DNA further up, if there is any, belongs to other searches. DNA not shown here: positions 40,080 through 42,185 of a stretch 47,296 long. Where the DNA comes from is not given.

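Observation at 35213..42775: CDP-hexose operon with an acetolactate-synthase-like ThDP enzyme between rfbF and rfbG, plus a Lys-to-His 3-dehydratase: candidate branched-chain deoxy/amino-sugar pathway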

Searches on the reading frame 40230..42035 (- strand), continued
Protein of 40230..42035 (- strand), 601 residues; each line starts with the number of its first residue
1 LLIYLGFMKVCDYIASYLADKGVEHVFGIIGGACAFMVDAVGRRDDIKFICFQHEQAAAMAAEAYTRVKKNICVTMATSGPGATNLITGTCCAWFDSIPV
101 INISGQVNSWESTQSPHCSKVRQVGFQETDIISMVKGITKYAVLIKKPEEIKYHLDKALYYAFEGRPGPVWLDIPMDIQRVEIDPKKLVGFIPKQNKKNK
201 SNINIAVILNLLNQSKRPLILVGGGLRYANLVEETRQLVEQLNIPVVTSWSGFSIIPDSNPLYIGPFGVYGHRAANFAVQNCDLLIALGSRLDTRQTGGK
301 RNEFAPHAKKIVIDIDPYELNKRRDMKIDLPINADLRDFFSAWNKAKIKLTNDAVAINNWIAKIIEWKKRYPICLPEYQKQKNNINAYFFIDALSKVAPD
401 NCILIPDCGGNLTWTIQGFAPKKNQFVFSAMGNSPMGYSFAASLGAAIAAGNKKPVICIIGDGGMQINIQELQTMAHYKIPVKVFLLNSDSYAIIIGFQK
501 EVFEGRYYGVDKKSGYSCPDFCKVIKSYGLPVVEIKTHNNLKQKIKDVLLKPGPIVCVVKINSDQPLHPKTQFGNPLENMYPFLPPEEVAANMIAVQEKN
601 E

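Call 20: search_solved_structures(query=window:40230-42014:-, max_evalue=1e-60, show_alignments=5)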
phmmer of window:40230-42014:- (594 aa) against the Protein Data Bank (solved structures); distinct sequences matched with E-value up to 1e-60: 17.
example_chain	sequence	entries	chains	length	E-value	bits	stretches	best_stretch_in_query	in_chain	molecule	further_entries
8rph_A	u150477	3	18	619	1.2e-110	373.8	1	2-587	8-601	Thiamine pyrophosphate-binding protein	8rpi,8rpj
5ahk_A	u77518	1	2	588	6.9e-102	344.9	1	1-575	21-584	ACETOLACTATE SYNTHASE II, LARGE SUBUNIT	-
6lpi_A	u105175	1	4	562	3.2e-79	270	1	5-565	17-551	Acetolactate synthase isozyme 1 large subunit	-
8xod_A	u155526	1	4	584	1.3e-71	244.8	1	10-557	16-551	BbmA-G484F complex with CBOA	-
1jsc_A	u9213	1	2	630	1.5e-70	241.4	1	12-580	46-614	ACETOHYDROXY-ACID SYNTHASE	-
8x3x_A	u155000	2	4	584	1.6e-70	241.3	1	10-557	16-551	BbmA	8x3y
6u9d_A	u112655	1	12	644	1.6e-70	241.3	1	12-580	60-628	Acetolactate synthase catalytic subunit, mitochondrial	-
1n0h_A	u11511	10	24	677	1.9e-70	241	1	12-580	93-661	Acetolactate synthase | Acetolactate synthase, mitochondrial | Acetolactate synthase catalytic subunit, mitochondrial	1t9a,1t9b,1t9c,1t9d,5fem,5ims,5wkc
7u25_A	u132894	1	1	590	6.7e-70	239.2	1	4-553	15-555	Acetolactate synthase, chloroplastic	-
3e9y_A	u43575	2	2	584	6.7e-70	239.2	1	4-553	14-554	Acetolactate synthase, chloroplastic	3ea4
7tzz_A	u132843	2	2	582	1.6e-69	238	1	4-553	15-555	Acetolactate synthase, chloroplastic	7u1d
6u9h_A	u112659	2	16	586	2.4e-69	237.4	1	4-553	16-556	Acetolactate synthase, chloroplastic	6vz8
1ybh_A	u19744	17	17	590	2.5e-69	237.4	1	4-553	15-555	Acetolactate synthase, chloroplast | Acetolactate synthase | Acetolactate synthase, chloroplastic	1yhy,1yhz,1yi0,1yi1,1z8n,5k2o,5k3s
8et5_A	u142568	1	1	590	2.5e-69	237.3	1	4-553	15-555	Acetolactate synthase, chloroplastic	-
7stq_A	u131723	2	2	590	3.2e-69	237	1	4-553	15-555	Acetolactate synthase, chloroplastic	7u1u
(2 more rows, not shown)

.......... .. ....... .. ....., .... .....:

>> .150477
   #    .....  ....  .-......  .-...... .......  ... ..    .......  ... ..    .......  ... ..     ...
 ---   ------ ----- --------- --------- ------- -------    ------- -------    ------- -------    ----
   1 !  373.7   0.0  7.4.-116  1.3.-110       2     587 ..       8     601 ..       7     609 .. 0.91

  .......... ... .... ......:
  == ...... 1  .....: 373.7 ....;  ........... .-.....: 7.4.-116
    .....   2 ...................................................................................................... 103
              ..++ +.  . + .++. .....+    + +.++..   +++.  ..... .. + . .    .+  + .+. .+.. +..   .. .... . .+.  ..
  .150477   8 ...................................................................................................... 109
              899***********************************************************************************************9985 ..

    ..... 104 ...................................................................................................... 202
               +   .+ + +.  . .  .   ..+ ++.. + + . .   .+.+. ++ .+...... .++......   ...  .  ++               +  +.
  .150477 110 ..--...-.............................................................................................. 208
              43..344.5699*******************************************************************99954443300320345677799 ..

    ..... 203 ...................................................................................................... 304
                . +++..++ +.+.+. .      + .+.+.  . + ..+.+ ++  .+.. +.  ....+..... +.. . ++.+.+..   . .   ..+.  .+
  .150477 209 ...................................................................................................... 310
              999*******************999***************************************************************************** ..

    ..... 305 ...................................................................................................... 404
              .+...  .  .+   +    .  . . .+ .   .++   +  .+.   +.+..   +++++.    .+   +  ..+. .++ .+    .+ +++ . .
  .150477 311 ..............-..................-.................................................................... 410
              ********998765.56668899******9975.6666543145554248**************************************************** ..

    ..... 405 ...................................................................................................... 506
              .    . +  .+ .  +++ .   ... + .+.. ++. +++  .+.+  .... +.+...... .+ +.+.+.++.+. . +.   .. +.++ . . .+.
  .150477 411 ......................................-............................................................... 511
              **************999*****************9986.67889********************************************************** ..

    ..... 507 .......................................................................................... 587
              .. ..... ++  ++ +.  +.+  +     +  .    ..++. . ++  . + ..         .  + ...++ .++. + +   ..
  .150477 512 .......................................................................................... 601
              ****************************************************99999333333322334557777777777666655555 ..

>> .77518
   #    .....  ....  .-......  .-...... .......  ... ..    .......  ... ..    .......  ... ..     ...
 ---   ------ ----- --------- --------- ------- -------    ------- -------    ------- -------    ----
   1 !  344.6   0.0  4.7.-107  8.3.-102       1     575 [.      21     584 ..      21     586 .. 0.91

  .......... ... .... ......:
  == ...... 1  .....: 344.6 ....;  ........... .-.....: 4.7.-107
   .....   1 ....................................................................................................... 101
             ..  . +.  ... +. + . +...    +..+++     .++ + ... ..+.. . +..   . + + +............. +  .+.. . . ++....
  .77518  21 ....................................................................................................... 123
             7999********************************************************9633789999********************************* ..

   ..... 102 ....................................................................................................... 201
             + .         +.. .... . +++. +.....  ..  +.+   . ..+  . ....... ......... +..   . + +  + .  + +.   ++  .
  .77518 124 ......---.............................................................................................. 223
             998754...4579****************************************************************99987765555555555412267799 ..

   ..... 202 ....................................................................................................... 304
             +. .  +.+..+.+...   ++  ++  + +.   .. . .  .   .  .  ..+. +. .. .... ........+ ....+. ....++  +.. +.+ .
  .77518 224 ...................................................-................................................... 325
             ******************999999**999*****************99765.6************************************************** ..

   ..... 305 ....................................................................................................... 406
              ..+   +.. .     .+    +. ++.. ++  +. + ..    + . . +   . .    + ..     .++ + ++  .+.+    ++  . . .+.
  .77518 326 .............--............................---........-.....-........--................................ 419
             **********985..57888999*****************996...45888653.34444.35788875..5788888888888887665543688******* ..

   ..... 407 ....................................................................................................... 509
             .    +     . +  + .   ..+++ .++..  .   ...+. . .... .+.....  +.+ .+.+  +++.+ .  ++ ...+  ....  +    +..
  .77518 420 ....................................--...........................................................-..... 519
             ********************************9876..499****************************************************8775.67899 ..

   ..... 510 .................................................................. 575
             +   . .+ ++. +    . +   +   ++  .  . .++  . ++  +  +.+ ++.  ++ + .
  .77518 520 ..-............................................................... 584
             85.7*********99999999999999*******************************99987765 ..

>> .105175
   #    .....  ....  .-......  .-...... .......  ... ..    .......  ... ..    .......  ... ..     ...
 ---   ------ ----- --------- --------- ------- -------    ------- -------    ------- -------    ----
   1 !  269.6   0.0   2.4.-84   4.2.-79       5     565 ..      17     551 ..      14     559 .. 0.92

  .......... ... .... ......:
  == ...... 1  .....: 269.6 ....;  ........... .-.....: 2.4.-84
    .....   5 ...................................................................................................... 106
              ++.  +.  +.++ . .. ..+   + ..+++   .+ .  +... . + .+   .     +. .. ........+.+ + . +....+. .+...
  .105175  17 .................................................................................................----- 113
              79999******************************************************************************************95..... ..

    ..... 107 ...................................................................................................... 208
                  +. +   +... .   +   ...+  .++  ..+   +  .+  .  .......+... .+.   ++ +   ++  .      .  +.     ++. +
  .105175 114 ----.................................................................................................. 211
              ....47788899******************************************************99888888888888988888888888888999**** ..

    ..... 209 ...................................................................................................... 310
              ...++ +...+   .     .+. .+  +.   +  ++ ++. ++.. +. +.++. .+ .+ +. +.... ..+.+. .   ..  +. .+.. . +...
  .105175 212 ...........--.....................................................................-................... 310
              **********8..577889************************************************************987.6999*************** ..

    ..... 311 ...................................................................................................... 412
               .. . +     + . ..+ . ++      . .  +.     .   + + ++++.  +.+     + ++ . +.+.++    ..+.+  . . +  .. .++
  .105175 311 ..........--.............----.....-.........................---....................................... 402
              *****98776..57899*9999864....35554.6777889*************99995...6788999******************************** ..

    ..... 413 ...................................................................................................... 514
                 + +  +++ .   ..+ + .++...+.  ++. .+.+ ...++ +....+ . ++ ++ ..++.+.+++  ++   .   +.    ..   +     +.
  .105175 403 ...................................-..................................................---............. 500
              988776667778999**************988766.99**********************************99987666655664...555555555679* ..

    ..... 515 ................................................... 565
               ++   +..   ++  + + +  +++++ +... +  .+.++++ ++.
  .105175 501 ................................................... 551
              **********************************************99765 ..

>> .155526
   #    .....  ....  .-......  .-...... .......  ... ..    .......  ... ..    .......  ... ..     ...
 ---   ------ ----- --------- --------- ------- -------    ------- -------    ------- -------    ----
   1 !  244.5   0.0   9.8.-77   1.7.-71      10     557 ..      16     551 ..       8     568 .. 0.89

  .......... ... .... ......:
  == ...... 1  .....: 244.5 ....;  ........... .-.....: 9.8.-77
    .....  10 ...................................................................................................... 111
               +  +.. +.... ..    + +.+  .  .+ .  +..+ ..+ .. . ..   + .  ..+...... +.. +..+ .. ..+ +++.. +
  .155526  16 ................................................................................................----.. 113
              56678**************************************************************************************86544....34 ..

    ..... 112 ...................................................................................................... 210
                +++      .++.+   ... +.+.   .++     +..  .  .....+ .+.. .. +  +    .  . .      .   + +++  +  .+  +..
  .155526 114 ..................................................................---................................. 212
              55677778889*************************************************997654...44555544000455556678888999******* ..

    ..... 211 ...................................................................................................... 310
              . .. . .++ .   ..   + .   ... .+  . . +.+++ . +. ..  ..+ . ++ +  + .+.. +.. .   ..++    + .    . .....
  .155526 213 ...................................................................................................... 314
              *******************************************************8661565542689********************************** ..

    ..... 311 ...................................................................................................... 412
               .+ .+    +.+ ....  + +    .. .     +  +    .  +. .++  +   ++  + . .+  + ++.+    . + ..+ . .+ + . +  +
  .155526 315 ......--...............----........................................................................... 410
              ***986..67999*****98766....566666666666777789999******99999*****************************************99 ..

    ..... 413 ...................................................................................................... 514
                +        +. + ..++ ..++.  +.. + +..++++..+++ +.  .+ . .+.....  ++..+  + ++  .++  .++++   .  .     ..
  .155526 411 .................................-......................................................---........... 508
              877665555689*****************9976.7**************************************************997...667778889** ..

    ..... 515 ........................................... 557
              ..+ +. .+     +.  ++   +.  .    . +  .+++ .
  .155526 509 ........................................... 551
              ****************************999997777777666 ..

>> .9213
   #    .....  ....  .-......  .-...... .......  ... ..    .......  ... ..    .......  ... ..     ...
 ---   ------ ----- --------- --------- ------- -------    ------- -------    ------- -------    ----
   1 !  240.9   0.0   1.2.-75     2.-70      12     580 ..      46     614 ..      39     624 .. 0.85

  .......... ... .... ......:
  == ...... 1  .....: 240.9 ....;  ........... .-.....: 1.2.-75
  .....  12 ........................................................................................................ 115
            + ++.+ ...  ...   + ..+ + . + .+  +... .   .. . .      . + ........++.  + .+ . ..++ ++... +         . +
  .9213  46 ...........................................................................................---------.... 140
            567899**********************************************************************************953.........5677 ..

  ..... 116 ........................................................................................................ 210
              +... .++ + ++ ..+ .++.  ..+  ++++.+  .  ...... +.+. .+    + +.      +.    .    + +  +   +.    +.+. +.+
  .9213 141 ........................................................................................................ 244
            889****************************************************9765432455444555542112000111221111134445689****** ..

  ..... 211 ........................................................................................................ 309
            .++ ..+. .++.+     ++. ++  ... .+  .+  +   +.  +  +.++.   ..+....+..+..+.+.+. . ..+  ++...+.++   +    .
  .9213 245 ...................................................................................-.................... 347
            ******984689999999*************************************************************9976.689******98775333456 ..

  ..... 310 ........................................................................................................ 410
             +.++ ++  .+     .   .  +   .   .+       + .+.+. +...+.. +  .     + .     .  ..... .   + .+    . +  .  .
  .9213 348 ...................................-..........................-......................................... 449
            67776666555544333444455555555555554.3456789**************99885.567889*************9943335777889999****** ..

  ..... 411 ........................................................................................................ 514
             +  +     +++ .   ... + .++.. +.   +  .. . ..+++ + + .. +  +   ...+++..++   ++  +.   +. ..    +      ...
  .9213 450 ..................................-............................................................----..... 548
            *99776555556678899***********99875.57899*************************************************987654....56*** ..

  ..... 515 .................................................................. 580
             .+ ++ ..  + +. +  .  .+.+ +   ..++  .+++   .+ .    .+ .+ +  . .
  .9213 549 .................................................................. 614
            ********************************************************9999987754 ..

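Call 21: find_encoding_contigs(protein=P0002, flank=10000, max_places=1)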
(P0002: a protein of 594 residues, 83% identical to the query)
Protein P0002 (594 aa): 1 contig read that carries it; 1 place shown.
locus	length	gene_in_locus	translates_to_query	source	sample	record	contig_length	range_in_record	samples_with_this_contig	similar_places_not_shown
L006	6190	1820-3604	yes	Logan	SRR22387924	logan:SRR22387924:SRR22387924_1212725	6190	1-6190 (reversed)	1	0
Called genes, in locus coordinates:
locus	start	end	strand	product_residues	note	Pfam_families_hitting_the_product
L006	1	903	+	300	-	?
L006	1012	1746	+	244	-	PF00293:NUDIX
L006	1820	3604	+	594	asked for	PF02776:TPP_enzyme_N, PF00205:TPP_enzyme_M, PF02775:TPP_enzyme_C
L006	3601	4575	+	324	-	PF04321:RmlD_sub_bind, PF05368:NmrA (weak), PF08659:KR (weak), PF01073:3Beta_HSD, PF01370:Epimerase, PF02719:Polysacc_synt_2, PF07993:NAD_binding_4, PF16363:GDP_Man_Dehyd, +1 more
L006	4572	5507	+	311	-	PF00535:Glycos_transf_2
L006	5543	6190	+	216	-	?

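Call 22: find_encoding_contigs(protein=P0003, flank=10000, max_places=1)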
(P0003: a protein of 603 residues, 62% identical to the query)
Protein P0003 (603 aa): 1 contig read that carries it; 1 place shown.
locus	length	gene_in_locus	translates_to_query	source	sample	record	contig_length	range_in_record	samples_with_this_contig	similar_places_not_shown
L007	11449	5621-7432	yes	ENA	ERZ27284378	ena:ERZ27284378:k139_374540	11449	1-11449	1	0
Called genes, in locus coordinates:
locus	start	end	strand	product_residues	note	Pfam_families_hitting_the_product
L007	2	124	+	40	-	?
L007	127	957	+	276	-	PF03102:NeuB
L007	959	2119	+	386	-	PF02350:Epimerase_2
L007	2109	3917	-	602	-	-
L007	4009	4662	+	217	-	PF00483:NTP_transferase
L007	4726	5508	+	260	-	PF05721:PhyH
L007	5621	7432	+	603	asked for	PF02776:TPP_enzyme_N, PF00205:TPP_enzyme_M, PF02775:TPP_enzyme_C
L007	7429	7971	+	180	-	PF01202:SKI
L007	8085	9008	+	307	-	PF01073:3Beta_HSD, PF01370:Epimerase, PF02719:Polysacc_synt_2, PF04321:RmlD_sub_bind, PF16363:GDP_Man_Dehyd, PF07993:NAD_binding_4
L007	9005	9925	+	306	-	PF00535:Glycos_transf_2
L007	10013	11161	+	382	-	PF00155:Aminotran_1_2, PF01041:DegT_DnrJ_EryC1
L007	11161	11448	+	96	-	?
